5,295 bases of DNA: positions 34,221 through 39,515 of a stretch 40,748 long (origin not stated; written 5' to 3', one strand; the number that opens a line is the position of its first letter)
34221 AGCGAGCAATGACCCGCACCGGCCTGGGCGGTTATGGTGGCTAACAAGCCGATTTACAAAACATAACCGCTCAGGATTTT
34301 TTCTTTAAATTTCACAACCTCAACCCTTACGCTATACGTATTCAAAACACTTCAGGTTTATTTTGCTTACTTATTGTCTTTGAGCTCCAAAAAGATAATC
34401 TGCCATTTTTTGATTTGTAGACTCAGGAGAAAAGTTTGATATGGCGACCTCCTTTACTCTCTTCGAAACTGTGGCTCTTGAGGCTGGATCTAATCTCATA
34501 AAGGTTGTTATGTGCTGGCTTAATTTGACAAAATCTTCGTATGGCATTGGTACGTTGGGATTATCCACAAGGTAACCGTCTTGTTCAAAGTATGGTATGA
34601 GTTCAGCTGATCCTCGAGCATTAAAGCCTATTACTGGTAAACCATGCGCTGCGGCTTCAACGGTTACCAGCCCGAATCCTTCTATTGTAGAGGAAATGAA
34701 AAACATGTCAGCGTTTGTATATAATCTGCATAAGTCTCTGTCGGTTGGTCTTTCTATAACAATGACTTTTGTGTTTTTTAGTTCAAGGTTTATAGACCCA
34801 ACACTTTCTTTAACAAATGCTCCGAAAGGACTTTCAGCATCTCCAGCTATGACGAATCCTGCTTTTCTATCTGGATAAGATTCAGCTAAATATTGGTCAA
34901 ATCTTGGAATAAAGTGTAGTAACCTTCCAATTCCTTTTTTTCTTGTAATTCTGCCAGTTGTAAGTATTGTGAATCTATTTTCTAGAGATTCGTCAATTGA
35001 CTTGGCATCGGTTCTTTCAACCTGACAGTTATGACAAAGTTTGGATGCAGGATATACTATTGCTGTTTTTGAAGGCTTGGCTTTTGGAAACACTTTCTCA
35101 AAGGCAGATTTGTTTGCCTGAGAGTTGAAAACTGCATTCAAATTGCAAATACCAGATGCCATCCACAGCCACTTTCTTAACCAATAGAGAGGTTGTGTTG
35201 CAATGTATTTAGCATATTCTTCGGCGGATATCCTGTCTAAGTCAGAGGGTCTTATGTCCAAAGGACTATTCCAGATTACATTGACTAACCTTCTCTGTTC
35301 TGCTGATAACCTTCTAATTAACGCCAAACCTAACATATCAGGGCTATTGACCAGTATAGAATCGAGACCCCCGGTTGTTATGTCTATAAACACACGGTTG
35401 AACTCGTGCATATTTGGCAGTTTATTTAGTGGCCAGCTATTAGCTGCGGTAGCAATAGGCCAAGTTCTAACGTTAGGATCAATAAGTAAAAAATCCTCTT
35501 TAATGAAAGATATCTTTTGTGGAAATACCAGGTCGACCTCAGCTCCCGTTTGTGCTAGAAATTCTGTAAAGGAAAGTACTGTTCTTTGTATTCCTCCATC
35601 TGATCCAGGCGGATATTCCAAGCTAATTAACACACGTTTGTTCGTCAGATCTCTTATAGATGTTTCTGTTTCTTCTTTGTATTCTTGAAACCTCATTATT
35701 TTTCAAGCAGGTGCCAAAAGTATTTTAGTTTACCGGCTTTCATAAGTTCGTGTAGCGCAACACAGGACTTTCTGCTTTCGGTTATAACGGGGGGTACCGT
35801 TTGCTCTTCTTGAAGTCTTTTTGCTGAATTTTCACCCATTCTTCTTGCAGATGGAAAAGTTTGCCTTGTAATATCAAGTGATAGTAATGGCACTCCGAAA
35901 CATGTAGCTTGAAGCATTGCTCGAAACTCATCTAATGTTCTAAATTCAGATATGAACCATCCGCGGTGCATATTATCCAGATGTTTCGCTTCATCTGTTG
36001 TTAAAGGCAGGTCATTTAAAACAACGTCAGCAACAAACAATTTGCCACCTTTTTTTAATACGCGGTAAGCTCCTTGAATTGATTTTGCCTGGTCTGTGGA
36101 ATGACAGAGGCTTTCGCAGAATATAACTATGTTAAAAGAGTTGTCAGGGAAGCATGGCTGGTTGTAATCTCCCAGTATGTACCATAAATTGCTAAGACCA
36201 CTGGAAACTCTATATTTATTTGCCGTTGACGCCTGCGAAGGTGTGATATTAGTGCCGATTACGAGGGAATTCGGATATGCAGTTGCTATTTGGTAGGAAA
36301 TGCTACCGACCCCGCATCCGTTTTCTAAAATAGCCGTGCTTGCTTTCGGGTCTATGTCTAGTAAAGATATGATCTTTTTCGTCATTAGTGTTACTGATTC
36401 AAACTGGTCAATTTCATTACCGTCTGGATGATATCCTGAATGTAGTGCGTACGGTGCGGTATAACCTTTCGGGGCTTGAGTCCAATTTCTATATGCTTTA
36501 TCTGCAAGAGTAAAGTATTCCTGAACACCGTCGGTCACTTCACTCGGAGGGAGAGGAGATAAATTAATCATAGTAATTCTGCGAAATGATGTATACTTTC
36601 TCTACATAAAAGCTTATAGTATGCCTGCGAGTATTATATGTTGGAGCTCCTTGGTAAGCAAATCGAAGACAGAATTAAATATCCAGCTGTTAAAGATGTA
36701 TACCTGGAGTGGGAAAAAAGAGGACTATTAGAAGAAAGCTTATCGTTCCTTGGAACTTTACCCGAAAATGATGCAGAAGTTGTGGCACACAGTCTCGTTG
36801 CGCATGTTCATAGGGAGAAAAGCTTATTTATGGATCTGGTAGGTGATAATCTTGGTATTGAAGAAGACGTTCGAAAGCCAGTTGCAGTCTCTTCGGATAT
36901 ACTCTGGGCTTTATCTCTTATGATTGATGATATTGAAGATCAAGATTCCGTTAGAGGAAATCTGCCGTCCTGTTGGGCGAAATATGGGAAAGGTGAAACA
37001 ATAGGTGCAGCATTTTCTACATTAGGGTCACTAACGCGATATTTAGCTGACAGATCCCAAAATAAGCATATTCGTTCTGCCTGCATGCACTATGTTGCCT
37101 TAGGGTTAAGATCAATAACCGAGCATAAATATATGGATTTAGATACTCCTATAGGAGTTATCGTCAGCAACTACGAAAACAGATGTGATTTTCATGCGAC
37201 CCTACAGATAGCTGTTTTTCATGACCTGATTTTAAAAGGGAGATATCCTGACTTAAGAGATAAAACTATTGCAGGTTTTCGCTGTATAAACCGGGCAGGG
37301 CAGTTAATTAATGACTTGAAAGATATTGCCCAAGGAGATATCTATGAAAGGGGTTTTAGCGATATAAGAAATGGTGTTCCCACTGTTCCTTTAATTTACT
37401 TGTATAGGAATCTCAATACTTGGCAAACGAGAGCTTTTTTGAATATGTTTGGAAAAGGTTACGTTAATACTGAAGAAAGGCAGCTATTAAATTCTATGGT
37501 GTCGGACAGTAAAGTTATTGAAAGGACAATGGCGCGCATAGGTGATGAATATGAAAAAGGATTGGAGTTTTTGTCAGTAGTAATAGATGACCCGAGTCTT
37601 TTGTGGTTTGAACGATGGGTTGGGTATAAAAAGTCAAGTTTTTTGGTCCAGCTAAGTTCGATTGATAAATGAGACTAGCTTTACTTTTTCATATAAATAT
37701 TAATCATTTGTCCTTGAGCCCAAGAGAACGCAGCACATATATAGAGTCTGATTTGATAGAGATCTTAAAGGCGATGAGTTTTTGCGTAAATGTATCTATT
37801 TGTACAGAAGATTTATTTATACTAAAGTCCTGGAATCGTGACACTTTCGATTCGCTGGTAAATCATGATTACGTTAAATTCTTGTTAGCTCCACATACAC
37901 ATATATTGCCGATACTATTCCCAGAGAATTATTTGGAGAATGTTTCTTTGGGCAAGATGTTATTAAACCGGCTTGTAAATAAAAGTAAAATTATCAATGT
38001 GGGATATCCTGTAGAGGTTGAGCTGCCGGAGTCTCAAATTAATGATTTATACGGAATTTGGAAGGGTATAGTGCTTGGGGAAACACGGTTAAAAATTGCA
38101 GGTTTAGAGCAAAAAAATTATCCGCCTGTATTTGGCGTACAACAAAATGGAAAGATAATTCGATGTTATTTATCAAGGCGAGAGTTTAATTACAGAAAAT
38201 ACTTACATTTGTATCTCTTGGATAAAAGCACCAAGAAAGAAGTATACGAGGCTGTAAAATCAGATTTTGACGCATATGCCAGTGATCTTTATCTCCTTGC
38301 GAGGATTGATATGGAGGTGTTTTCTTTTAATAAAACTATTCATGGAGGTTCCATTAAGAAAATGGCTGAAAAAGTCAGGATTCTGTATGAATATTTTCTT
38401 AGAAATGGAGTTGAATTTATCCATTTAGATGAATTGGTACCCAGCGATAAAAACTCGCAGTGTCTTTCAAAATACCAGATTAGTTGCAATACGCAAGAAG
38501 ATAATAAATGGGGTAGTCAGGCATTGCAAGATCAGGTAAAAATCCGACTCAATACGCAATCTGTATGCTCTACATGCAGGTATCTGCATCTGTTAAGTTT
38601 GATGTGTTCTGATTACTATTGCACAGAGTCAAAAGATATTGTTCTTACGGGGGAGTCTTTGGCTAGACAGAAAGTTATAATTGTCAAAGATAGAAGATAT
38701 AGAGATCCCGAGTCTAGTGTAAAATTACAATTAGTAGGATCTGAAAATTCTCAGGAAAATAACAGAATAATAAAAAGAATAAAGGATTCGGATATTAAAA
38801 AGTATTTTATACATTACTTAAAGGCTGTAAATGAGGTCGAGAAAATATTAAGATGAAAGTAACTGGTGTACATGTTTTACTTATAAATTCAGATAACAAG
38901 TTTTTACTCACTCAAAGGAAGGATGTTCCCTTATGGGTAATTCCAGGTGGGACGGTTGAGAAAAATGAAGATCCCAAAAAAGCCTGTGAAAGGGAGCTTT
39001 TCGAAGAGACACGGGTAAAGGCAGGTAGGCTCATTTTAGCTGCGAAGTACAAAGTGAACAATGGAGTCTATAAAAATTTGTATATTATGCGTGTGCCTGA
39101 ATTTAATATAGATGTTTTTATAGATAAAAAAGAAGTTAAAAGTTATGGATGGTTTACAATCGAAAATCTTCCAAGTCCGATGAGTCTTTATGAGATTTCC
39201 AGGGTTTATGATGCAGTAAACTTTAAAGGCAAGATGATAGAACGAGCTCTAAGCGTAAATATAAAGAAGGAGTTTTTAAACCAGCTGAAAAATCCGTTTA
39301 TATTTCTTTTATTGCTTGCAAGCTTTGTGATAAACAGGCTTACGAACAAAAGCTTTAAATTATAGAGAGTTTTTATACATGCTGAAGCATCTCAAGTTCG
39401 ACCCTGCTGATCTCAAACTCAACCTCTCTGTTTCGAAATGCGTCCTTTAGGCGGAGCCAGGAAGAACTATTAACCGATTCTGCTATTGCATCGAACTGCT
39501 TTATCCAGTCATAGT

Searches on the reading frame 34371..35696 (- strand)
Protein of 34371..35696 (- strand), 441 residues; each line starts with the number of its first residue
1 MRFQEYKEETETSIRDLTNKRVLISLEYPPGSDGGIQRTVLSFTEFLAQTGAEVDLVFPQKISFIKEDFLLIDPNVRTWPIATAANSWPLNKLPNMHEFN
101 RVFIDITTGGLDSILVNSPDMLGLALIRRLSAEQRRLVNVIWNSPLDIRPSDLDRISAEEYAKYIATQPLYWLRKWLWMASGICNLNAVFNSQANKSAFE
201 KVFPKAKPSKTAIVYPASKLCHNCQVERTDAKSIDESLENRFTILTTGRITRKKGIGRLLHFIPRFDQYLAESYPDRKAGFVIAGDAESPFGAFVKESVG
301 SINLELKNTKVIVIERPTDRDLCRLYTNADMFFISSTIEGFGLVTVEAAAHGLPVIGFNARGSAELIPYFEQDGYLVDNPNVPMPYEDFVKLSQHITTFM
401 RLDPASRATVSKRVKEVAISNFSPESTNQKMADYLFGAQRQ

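Call 8: search_protein_families(library=pfam, proteins=[window:34371-35696:-])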
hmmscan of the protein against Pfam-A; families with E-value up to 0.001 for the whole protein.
window:34371-35696:- (441 aa): 3 families
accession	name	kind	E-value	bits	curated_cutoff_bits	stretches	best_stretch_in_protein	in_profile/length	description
PF00534.26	Glycos_transf_1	-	1.3e-18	67.5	26.4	1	236-382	10-145/172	Glycosyl transferases group 1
PF13692.12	Glyco_trans_1_4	-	2.5e-16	60.7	27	1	242-381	2-128/142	Glycosyl transferases group 1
PF20706.3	GT4-conflict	-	6.5e-09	35.7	26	1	236-368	192-321/385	Family 4 Glycosyltransferase in conflict systems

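Call 86: find_homologous_proteins(query=window:34371-35696:-, max_evalue=1e-20)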
Query window:34371-35696:- (441 aa): 5 proteins with E <= 1e-20 among 8000 candidates.
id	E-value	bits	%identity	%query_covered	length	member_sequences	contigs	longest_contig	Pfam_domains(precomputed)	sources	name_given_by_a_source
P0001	1.7e-82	296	37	99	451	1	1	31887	PF00534.27,PF20706.4,PF13692.13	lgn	-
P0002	2.3e-77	279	38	94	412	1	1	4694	PF00534.27,PF20706.4,PF13692.13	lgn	-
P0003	2.4e-76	275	41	73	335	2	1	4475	PF00534.27,PF20706.4,PF13692.13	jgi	jgi:glycosyltransferase involved in cell wall biosynthesis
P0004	2.6e-72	262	36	97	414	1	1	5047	PF00534.27,PF20706.4,PF13692.13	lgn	-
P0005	5.4e-72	261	37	96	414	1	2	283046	PF00534.27,PF20706.4,PF13692.13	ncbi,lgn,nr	ncbi:glycosyltransferase [Candidatus Daviesbacteria bacterium]|nr:glycosyltransferase [Candidatus Da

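Call 87: find_encoding_contigs(protein=P0001, flank=4000, max_places=3)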
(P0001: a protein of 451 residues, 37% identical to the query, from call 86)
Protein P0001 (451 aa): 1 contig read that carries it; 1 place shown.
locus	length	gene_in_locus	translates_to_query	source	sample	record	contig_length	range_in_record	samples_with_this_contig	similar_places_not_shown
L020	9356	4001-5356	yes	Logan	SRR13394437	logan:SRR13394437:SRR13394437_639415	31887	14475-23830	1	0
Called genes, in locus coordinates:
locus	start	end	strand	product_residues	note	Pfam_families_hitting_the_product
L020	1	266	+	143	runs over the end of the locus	PF00293:NUDIX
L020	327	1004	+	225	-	PF02223:Thymidylate_kin, PF13207:AAA_17 (faint)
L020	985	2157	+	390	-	-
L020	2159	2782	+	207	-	PF13671:AAA_33 (faint)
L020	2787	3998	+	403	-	-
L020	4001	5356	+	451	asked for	PF20706:GT4-conflict, PF00534:Glycos_transf_1, PF13692:Glyco_trans_1_4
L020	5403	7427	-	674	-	PF13399:LytR_C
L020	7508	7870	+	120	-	PF07760:DUF1616 (weak)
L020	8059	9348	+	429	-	PF01943:Polysacc_synt, PF13440:Polysacc_synt_3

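Call 88: find_encoding_contigs(protein=P0005, flank=4000, max_places=3)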
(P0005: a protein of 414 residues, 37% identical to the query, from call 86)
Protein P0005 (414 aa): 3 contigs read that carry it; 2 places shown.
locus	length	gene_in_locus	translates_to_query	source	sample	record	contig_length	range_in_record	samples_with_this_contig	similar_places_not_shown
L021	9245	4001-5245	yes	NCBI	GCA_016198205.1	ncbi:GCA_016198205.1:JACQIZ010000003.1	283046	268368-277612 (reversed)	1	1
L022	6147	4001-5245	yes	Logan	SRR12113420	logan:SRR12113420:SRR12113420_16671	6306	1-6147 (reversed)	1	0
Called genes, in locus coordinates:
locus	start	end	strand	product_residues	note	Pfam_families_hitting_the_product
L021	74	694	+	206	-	PF13428:TPR_14 (faint), PF13432:TPR_16 (faint), PF21033:RMD1-3 (faint), PF00515:TPR_1 (faint), PF07719:TPR_2 (faint), PF13176:TPR_7 (faint), PF13181:TPR_8 (faint), PF13424:TPR_12 (faint)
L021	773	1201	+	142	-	-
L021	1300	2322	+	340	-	PF00348:polyprenyl_synt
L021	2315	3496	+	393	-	-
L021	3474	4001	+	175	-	PF00293:NUDIX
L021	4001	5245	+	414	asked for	PF20706:GT4-conflict (weak), PF00534:Glycos_transf_1, PF13692:Glyco_trans_1_4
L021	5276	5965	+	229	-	PF00106:adh_short, PF08659:KR, PF13561:adh_short_C2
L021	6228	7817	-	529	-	-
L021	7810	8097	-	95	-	-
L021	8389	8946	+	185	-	-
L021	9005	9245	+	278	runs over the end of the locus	-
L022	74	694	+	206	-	PF13428:TPR_14 (faint), PF13432:TPR_16 (faint), PF21033:RMD1-3 (faint), PF00515:TPR_1 (faint), PF07719:TPR_2 (faint), PF13176:TPR_7 (faint), PF13181:TPR_8 (faint), PF13424:TPR_12 (faint)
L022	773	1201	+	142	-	-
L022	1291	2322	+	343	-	PF00348:polyprenyl_synt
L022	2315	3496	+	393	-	-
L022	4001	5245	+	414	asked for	PF20706:GT4-conflict (weak), PF00534:Glycos_transf_1, PF13692:Glyco_trans_1_4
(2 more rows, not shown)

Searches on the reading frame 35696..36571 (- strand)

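Call 8: search_protein_families(library=pfam, proteins=[window:35696-36571:-])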
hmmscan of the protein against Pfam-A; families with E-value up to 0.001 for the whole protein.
window:35696-36571:- (291 aa): 9 families
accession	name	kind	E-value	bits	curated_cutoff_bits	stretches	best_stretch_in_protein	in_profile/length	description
PF13847.12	Methyltransf_31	-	1.8e-17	63.8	27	1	77-198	3-125/145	Methyltransferase domain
PF08241.18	Methyltransf_11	-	8.6e-16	58.8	21.2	1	82-180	1-95/95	Methyltransferase domain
PF13649.12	Methyltransf_25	-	1.1e-14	55.4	27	1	81-176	1-97/97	Methyltransferase domain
PF08242.18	Methyltransf_12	-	1.8e-09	38.6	30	1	82-178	1-98/98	Methyltransferase domain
PF01209.24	Ubie_methyltran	-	5.5e-09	36.2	20.1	1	75-183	45-154/233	ubiE/COQ5 methyltransferase family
PF13489.12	Methyltransf_23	-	3e-06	27.5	27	1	67-221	13-155/164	Methyltransferase domain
PF05148.21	Methyltransf_8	-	5.2e-06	26.9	27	1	141-183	118-159/219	Hypothetical methyltransferase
PF00891.24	Methyltransf_2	-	2.8e-05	24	22.3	1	58-222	45-206/210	O-methyltransferase domain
PF02390.23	Methyltransf_4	-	3.6e-05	23.7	24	1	80-147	4-74/173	Putative methyltransferase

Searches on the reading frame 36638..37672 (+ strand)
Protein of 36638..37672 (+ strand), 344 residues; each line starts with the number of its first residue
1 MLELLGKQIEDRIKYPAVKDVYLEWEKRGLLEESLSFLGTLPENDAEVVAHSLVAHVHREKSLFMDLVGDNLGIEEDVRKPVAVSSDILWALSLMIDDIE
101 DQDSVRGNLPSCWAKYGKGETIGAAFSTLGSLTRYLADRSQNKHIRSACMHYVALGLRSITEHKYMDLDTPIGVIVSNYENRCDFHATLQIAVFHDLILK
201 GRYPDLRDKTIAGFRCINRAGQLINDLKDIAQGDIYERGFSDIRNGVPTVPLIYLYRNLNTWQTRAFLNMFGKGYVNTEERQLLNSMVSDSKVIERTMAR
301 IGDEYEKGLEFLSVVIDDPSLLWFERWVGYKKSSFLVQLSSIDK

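Call 36: search_protein_families(library=pfam, proteins=[window:36638-37672:+])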
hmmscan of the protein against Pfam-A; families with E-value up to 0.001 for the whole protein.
window:36638-37672:+ (344 aa): 1 family
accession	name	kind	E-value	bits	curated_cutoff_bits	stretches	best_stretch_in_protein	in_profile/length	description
PF00348.22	polyprenyl_synt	-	3e-11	43.4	27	1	62-278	21-241/251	Polyprenyl synthetase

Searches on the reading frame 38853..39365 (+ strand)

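Call 36: search_protein_families(library=pfam, proteins=[window:38853-39365:+])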
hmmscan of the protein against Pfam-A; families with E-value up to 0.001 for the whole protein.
window:38853-39365:+ (170 aa): 1 family
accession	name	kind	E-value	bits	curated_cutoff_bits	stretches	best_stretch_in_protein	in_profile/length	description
PF00293.34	NUDIX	-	2.4e-16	60.4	21.1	1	2-108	2-119/134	NUDIX domain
